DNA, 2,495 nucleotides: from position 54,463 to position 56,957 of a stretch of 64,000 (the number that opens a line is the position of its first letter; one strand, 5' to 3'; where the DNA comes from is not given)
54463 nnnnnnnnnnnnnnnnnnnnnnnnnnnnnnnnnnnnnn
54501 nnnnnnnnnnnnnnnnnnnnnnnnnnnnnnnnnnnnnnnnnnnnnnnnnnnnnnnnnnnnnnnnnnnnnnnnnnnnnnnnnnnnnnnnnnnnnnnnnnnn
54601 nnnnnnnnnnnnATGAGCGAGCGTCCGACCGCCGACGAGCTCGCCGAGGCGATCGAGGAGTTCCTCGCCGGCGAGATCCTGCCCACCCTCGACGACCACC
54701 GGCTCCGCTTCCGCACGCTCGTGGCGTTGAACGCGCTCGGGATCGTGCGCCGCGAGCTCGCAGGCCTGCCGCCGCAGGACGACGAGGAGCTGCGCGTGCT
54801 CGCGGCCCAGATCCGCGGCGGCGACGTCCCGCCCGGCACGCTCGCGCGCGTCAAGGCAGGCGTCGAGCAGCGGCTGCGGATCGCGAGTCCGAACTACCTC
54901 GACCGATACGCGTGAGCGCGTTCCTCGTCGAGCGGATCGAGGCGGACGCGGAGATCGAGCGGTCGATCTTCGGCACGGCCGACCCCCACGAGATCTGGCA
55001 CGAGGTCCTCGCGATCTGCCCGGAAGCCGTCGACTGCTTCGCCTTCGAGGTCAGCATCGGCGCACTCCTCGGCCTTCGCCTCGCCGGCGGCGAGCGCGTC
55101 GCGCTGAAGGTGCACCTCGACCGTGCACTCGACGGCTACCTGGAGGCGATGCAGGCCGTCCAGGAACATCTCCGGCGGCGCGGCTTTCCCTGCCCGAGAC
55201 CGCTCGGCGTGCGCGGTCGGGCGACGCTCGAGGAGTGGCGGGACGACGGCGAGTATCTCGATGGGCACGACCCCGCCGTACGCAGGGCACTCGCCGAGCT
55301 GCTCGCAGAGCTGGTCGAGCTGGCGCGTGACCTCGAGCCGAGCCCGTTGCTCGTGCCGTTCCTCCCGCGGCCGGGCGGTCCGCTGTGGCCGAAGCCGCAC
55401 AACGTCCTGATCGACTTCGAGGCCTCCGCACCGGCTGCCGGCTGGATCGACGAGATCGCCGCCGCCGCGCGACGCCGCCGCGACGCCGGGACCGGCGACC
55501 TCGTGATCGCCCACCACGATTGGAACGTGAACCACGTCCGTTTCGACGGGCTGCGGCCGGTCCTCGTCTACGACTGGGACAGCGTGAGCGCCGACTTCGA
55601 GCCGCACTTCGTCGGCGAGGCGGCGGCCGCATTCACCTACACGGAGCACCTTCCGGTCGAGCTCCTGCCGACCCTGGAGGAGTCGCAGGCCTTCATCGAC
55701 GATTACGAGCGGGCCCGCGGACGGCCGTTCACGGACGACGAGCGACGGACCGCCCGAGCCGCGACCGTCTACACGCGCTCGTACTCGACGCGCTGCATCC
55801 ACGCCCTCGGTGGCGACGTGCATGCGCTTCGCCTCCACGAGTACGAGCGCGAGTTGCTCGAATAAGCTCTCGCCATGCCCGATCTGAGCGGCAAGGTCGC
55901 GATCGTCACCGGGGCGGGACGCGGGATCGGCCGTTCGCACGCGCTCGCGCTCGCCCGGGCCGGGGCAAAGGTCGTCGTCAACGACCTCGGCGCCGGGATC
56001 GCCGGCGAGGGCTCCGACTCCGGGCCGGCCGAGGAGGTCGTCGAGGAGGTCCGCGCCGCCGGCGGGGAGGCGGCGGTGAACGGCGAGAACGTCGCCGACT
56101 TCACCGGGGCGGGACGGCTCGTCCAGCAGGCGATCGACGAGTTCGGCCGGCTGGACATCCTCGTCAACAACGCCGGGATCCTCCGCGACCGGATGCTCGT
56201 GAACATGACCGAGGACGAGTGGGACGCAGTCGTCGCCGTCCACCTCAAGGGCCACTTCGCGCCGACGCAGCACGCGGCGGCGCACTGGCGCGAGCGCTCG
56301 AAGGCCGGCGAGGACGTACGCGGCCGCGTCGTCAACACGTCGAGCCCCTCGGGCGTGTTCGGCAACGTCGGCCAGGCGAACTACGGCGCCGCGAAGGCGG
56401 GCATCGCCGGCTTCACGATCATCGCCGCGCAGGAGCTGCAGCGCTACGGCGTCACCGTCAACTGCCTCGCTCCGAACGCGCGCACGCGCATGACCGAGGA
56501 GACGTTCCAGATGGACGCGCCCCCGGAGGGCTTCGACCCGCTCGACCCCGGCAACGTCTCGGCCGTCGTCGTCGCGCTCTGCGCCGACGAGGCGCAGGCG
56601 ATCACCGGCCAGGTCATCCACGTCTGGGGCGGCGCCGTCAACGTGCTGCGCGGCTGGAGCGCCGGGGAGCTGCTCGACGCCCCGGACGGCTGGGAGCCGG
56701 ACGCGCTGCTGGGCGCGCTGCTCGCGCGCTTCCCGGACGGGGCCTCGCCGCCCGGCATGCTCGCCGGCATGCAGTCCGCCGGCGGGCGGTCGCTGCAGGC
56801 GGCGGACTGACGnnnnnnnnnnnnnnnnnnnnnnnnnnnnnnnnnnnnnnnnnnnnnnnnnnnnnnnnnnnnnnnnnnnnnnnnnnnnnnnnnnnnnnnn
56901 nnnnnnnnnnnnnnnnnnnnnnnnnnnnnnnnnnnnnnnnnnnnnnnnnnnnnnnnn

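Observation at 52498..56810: Split ACAD10/11- or Lva-like module: ACAD back-to-back with an APH kinase, a 100-aa partner, a second kinase-like protein and an SDR, feeding into an ABC importer operon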

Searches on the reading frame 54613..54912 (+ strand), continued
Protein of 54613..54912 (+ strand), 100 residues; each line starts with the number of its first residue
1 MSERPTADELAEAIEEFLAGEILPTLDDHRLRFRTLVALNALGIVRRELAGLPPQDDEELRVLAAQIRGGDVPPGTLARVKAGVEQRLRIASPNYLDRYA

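Call 102: fold_search(model_id=the predicted structure, library=pdb)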
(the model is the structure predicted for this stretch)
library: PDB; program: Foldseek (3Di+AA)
matches with E <= 10: 10; with E <= 0.001: 0
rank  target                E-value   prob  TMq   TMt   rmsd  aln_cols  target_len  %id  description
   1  9auc_E                5.1e+00  0.03  0.20  0.18  22.1        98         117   16  Human Amylin1 Receptor in Complex with Gs and human Calcitonin Gene-Related Peptide (released 2024-04-24)
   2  5ohf_G                5.1e+00  0.02  0.18  0.13  20.0        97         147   20  Globin sensor domain of AfGcHK (FeIII form) in complex with cyanide, partially reduced (released 2017-11-08)
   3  7v5q_A                5.4e+00  0.06  0.24  0.18   8.8       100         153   17  The dimeric structure of G80A/H81A/L137E myoglobin (released 2022-06-29)
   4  3gb8_A                5.4e+00  0.05  0.25  0.04  16.9        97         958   20  Crystal structure of CRM1/Snurportin-1 complex (released 2009-03-31)
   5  5jbr_A                7.4e+00  0.18  0.32  0.22   5.6        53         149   21  Crystal structure of uncharacterized protein Bcav_2135 from Beutenbergia cavernae (released 2016-04-20)
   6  2eza                  8.4e+00  0.15  0.37  0.16   5.2        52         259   33  AMINO TERMINAL DOMAIN OF ENZYME I FROM ESCHERICHIA COLI, NMR, RESTRAINED REGULARIZED MEAN STRUCTURE (released 1997-08-20)
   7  7dgm_A                8.4e+00  0.04  0.24  0.18   8.7       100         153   17  The dimeric structure of K79H/G80A/H81A myoglobin (released 2021-02-17)
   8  4pnk_A                9.0e+00  0.06  0.29  0.06  17.6        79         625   19  G protein-coupled receptor kinase 2 in complex with GSK180736A (released 2014-10-08)
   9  5jbr_B                9.6e+00  0.28  0.34  0.24   1.3        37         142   19  Crystal structure of uncharacterized protein Bcav_2135 from Beutenbergia cavernae (released 2016-04-20)
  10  5n5e_D                9.6e+00  0.07  0.36  0.37  11.3       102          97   16  Crystal structure of encapsulated ferritin domain from Pyrococcus furiosus PFC_05175 (released 2018-01-24)

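Call 107: search_protein_families(library=ncbifam, proteins=[window:54613-54912:+, L006:7998-8345:+, L007:8001-8369:+], max_evalue=10)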
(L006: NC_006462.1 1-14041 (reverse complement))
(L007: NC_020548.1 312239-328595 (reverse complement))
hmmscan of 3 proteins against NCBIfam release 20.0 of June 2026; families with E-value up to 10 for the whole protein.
window:54613-54912:+ (100 aa): 0 families

L006:7998-8345:+ (116 aa): 0 families

L007:8001-8369:+ (123 aa): 0 families

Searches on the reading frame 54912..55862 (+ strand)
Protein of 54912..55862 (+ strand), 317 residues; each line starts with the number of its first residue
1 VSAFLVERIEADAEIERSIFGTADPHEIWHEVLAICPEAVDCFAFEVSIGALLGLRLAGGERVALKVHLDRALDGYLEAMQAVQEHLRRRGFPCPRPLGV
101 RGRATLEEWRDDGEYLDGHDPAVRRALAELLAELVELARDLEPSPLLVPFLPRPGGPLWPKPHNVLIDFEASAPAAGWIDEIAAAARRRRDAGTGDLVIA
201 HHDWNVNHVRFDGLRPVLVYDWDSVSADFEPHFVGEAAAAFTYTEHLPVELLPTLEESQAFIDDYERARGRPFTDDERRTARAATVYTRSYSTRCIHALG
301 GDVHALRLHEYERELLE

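Call 8: search_protein_families(library=pfam, proteins=[window:54912-55862:+], max_evalue=0.01)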
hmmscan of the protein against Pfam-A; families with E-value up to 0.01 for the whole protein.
seq(317 aa): 0 families

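Call 9: search_protein_families(library=ncbifam, proteins=[window:54912-55862:+], max_evalue=0.01)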
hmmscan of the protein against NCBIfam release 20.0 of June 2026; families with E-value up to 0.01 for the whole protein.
seq(317 aa): 0 families

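Call 15: search_solved_structures(query=window:54912-55862:+, max_evalue=10)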
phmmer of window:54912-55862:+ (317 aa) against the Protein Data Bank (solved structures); distinct sequences matched with E-value up to 10: 1.
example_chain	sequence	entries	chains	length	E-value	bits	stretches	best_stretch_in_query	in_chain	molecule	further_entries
8wwc_C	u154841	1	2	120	1.5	11.2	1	60-110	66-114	De novo design protein 120-4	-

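Call 57: find_homologous_proteins(query=window:54912-55862:+, max_evalue=0.001)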
Query window:54912-55862:+ (317 aa): 357 proteins with E <= 0.001 among 8000 candidates; the best 120 are listed.
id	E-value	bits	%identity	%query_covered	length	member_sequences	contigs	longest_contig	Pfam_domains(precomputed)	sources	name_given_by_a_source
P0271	1.8e-197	673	94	100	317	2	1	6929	-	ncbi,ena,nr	ncbi:MAG TPA: hypothetical protein VE220_05170 [Gaiellaceae bacterium]|nr:hypothetical protein [Gaie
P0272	6.5e-165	566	79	100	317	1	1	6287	-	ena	-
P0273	2.6e-161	554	77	100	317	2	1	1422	-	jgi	jgi:hypothetical protein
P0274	2.7e-161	554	79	100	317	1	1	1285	-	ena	-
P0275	1.1e-159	549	77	100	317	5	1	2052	-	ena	-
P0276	4.9e-159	547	77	100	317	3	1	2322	-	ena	-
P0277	4.3e-157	540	76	100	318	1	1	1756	-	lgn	-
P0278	4.9e-156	537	75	100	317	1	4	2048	-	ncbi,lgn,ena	-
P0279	9.1e-156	536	76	100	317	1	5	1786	-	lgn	-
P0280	4.2e-155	534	75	100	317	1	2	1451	-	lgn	-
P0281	7.8e-155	533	75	100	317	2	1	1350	-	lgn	-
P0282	2.9e-152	525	74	100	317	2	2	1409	-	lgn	-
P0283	4.3e-152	524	74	100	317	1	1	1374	-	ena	-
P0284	6.4e-152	523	76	97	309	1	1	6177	-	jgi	jgi:hypothetical protein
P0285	1.3e-151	522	74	100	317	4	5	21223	-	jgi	jgi:hypothetical protein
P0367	3.3e-118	413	59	100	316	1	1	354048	-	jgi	jgi:hypothetical protein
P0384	9.1e-117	408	60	100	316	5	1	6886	-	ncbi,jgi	jgi:hypothetical protein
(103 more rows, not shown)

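Call 69: predict_structure(alignment_id=A3)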
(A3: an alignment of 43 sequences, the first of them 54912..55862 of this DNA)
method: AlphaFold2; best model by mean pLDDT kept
length: 317 residues; sequences in the alignment: 43
mean_pLDDT: 89.7   pTM: 0.90
mean pLDDT of the five models: 89.7, 89.3, 85.8, 79.8, 77.1
residues with pLDDT >= 90: 203; 70-90: 89; 50-70: 22; < 50: 3
segments of 3 or more residues with pLDDT < 50: 49-51
pLDDT, mean of each block of 10 residues (from residue 1): 63 71 84 91 66 81 84 79 96 95 89 95 99 96 88 89 79 91 97 94 94 96 92 98 93 98 98 98 98 93 93 95
secondary structure, 60 per line:
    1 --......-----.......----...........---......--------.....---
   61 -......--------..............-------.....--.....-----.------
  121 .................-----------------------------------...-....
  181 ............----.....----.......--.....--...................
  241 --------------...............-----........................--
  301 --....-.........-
elements in order: H3-8 H14-20 H25-35 E39-44 E53-57 E62-67 H76-89 E97-101 E104-108 H121-137 H177-192 E197-201 E209-212 E215-219 E225-229 H230-240 H255-269 H275-298 H303-306 H308-316

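Call 73: fold_search(model_id=the predicted structure, library=pdb)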
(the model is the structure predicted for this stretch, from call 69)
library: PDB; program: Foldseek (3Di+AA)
matches with E <= 10: 1363; with E <= 0.001: 253
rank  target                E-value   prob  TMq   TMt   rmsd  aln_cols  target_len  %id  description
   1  2ppq                  6.2e-08  1.00  0.57  0.58   6.6       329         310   14  Crystal structure of the homoserine kinase from Agrobacterium tumefaciens (released 2007-06-05)
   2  6sum_A                1.2e-07  1.00  0.61  0.58   6.9       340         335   11  Amicoumacin kinase hAmiN in complex with AMP-PNP, MG2+ and Ami (released 2020-07-22)
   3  6sum_B                1.6e-07  1.00  0.61  0.58   6.8       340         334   11  Amicoumacin kinase hAmiN in complex with AMP-PNP, MG2+ and Ami (released 2020-07-22)
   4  6sv5                  1.6e-07  1.00  0.59  0.57   6.2       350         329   12  Amicoumacin kinase AmiN in complex with ATP (released 2020-07-22)
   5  6sui                  1.9e-07  1.00  0.63  0.60   5.6       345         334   12  AMICOUMACIN KINASE AMIN (released 2020-07-22)
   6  3feg                  5.0e-07  1.00  0.46  0.44  10.5       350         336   16  Crystal structure of human choline kinase beta in complex with phosphorylated hemicholinium-3 and adenosine nucleotide (released 2008-12-23)
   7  5uxb_B                6.5e-07  1.00  0.46  0.48   9.8       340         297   13  Crystal structure of macrolide 2'-phosphotransferase MphH from Brachybacterium faecium, apoenzyme (released 2017-07-26)
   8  3ham_A                8.0e-07  1.00  0.51  0.53   7.5       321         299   11  Structure of the gentamicin-APH(2")-IIa complex (released 2009-07-28)
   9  3ats                  8.5e-07  1.00  0.51  0.47   8.6       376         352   14  Crystal structure of Rv3168 (released 2011-08-03)
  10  3hav_A                8.9e-07  1.00  0.51  0.54   7.1       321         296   10  Structure of the streptomycin-ATP-APH(2")-IIa ternary complex (released 2009-11-17)
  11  3lq3                  1.2e-06  1.00  0.44  0.42  12.7       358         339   15  Crystal structure of human choline kinase beta in complex with phosphorylated hemicholinium-3 and adenosine nucleotide (released 2010-05-05)
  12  8jsu_D                1.8e-06  1.00  0.45  0.46   7.6       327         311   16  The crystal structure of TvaE in complex with TvaLP (released 2025-09-03)
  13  4wh2                  2.0e-06  1.00  0.58  0.53   6.4       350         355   11  N-acetylhexosamine 1-kinase in complex with ADP (released 2015-02-18)
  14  4wh3                  2.0e-06  1.00  0.57  0.52   6.7       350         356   10  N-acetylhexosamine 1-kinase in complex with ATP (released 2015-02-18)
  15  5igy                  2.1e-06  1.00  0.53  0.56   8.4       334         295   12  Macrolide 2'-phosphotransferase type II - complex with GDP and erythromycin (released 2017-04-26)
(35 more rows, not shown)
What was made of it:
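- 54912..55865 (+): Divergent APH-fold kinase of unknown substrate. An accessory gene in a variable slot. AlphaFold pLDDT 89.7; Foldseek top hits are all APH/choline-kinase fold (calls 69, 73).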

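Call 109: find_encoding_contigs(protein=P0367, flank=6000, max_places=3)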
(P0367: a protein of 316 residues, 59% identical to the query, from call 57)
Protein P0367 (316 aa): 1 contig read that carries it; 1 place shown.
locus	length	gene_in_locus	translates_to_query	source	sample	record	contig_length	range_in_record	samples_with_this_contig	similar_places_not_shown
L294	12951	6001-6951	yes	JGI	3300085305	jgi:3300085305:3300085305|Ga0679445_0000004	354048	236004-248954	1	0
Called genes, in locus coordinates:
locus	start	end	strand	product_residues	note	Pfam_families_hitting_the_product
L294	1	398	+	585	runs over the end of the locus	PF00884:Sulfatase, PF16347:SGSH_C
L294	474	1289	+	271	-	PF01391:Collagen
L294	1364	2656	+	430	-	PF02812:ELFV_dehydrog_N, PF00208:ELFV_dehydrog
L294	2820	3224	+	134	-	PF00571:CBS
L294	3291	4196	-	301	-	PF02541:Ppx-GppA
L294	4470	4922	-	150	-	-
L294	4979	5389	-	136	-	-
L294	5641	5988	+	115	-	-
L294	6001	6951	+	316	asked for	-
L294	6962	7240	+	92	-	PF13239:2TM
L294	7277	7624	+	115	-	PF01022:HTH_5, PF12840:HTH_20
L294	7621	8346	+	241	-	PF01135:PCMT (weak), PF13489:Methyltransf_23, PF24675:NpmA (weak), PF01209:Ubie_methyltran, PF13847:Methyltransf_31, PF08241:Methyltransf_11, PF08242:Methyltransf_12, PF13649:Methyltransf_25, +1 more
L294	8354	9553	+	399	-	PF00155:Aminotran_1_2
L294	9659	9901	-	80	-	-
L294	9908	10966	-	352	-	PF00512:HisKA, PF02518:HATPase_c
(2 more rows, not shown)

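Call 110: find_encoding_contigs(protein=P0384, flank=6000, max_places=3)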
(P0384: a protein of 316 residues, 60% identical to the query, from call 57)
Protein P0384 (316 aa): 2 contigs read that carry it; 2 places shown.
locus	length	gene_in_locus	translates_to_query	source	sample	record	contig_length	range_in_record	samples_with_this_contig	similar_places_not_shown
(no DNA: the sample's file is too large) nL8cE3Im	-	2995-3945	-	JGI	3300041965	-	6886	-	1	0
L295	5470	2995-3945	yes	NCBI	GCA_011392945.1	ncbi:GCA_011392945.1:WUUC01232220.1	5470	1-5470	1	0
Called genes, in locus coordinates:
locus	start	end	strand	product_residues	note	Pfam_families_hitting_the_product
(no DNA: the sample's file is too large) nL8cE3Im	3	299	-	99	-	?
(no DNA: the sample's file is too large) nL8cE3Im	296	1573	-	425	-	PF01232:Mannitol_dh (weak), PF08125:Mannitol_dh_C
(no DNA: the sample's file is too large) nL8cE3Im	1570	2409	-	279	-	PF08443:RimK, PF05770:Ins134_P3_kin (faint)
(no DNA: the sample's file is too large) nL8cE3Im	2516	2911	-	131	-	PF00072:Response_reg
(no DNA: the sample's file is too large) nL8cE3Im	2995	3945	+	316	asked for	-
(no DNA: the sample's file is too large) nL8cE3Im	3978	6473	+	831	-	-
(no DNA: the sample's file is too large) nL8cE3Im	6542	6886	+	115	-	?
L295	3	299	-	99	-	?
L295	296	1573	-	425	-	PF01232:Mannitol_dh (weak), PF08125:Mannitol_dh_C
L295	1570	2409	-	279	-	PF08443:RimK, PF05770:Ins134_P3_kin (faint)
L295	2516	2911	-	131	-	PF00072:Response_reg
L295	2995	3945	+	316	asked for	-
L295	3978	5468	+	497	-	?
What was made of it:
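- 54912..55865 (+): Homologues lie in unrelated contexts (calls 109, 110).
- Its homologues occur in unrelated neighbourhoods (calls 109, 110).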

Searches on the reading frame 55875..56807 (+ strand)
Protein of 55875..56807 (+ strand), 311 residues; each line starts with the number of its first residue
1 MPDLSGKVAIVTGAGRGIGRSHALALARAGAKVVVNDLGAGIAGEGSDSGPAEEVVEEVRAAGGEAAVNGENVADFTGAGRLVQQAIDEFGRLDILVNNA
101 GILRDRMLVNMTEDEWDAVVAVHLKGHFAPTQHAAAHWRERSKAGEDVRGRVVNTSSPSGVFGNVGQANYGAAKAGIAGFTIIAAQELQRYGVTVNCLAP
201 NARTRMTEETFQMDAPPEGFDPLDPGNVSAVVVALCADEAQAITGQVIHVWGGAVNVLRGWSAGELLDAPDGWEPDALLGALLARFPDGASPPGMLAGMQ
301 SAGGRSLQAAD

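Call 8: search_protein_families(library=pfam, proteins=[window:55875-56807:+], max_evalue=0.01)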
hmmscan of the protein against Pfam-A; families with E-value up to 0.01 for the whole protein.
seq(311 aa): 3 families
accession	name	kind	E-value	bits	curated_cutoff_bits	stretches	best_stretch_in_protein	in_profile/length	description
PF00106.31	adh_short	-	1.4e-43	149.1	26.6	1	7-212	1-192/195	short chain dehydrogenase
PF13561.12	adh_short_C2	-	5.4e-35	121.5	27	1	13-253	1-234/236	Enoyl-(Acyl carrier protein) reductase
PF08659.16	KR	-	5e-14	53.1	22.6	1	9-180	3-159/180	KR domain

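Call 9: search_protein_families(library=ncbifam, proteins=[window:55875-56807:+], max_evalue=0.01)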
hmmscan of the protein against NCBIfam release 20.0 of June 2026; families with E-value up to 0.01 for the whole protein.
seq(311 aa): 214 families (the best 25 are shown)
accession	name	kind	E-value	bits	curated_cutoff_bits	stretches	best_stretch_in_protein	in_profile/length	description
NF005861.0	PRK07791.1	subfamily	2.7e-121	404.6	373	1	4-292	4-293/300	SDR family oxidoreductase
NF005862.0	PRK07792.1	equivalog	2.5e-93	312.6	414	1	3-287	10-289/307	3-oxoacyl-ACP reductase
NF004198.0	PRK05653.1-3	equivalog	9.9e-55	185.7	296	1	3-254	4-246/248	3-oxoacyl-ACP reductase FabG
TIGR01830.1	3oxo_ACP_reduc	equivalog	9.9e-54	182.6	297.75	1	9-254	1-238/239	3-oxoacyl-[acyl-carrier-protein] reductase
TIGR03971.1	SDR_subfam_1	subfamily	1.1e-47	162.6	300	1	4-255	1-269/271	mycofactocin-coupled SDR family oxidoreductase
NF004197.0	PRK05653.1-1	equivalog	1.1e-45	156.3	332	1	4-254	5-246/249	3-oxoacyl-ACP reductase FabG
NF009466.0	PRK12826.1-2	subfamily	1.6e-44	152.2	222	1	7-255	4-245/248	3-oxoacyl-ACP reductase FabG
NF005559.1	PRK07231.1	subfamily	4.2e-44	150.9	215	1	4-255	2-248/249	glucose 1-dehydrogenase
TIGR01829.1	AcAcCoA_reduct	subfamily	1.3e-43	149.5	302.1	1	7-254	1-240/242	acetoacetyl-CoA reductase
NF004200.0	PRK05653.1-5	equivalog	3.9e-42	144.5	273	1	8-254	4-241/242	3-oxoacyl-ACP reductase FabG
NF009464.0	PRK12824.1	subfamily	5e-42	144.2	269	1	7-254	3-242/245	3-oxoacyl-ACP reductase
NF006110.0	PRK08261.1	equivalog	5.9e-42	144.1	410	1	4-253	212-449/454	3-oxoacyl-ACP reductase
NF009546.0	PRK12935.1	equivalog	7.2e-42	143.6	418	1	1-253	1-244/247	acetoacetyl-CoA reductase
NF053542.1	FlxB_rubin_SDR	equivalog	1.9e-40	139.1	340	1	7-253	1-238/239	flexirubin biosynthesis SDR family reductase FlxB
NF009093.0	PRK12429.1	subfamily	2.9e-39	134.9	258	1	4-201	3-185/259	3-hydroxybutyrate dehydrogenase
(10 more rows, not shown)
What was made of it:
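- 55875..56810 (+): MFE-2-type SDR, probably a (3R)-hydroxyacyl-CoA dehydrogenase. NCBIfam NF005861, 404 bits, above its cut-off (call 9).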

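Call 91: search_solved_structures(query=window:55875-56807:+, max_evalue=1e-30)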
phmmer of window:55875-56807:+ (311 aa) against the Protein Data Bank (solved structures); distinct sequences matched with E-value up to 1e-30: 51.
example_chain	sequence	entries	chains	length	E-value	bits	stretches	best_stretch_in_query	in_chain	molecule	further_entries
2et6_A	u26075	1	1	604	2.4e-96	325.9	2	3-271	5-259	(3R)-hydroxyacyl-CoA dehydrogenase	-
3qlj_A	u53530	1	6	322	5.3e-91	308.4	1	4-295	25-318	Short chain dehydrogenase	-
4kzp_A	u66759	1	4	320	6.6e-68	232.5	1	3-290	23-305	Oxidoreductase, short chain dehydrogenase/reductase family protein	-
7lg9_A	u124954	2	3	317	5.2e-64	219.7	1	2-286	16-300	3-ketoacyl-ACP reductase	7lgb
7ulh_A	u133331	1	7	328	4.7e-62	213.3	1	4-294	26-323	Short chain dehydrogenase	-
1zbq_A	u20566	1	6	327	9.5e-54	186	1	5-259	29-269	17-beta-hydroxysteroid dehydrogenase 4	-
1gz6_A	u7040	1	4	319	1.4e-53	185.5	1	5-259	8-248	ESTRADIOL 17 BETA-DEHYDROGENASE 4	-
3oml_A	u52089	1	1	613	3e-52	181.1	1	5-260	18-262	Peroxisomal Multifunctional Enzyme Type 2, CG3415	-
4rzh_A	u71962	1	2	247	4.8e-45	157.5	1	3-255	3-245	3-oxoacyl-[acyl-carrier protein] reductase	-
2uvd_A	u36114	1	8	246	8.9e-45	156.6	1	4-255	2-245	3-OXOACYL-(ACYL-CARRIER-PROTEIN) REDUCTASE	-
7sub_A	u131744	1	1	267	7.6e-44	153.5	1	3-254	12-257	3-oxoacyl-reductase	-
3osu_A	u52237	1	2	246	2.3e-43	152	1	7-254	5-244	3-oxoacyl-[acyl-carrier-protein] reductase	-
3sj7_A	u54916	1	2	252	3.1e-43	151.5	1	7-254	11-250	3-oxoacyl-(Acyl-carrier-protein) reductase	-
4dml_A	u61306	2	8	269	2.3e-42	148.7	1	4-255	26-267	3-oxoacyl-[acyl-carrier-protein] reductase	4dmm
4m8s_A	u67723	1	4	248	4.4e-42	147.8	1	2-254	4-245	Putative 3-oxoacyl-[acyl-carrier protein] reductase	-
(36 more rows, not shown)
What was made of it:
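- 55875..56810 (+): PDB 2et6, E 2e-96; HSD17B4, E 1e-53 (call 91).
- On LvaABC-type 4-hydroxyacyl-CoA kinase / phosphate-eliminating ACAD system: Its best solved relatives are MFE-2 (3R)-hydroxyacyl-CoA dehydrogenases (call 91).
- Checked: Its best solved relative is the (3R)-hydroxyacyl-CoA dehydrogenase of Candida MFE-2 (2et6, E 2e-96), followed by HSD17B4 (call 91).
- The adjacent SDR is of MFE-2 type (call 91).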
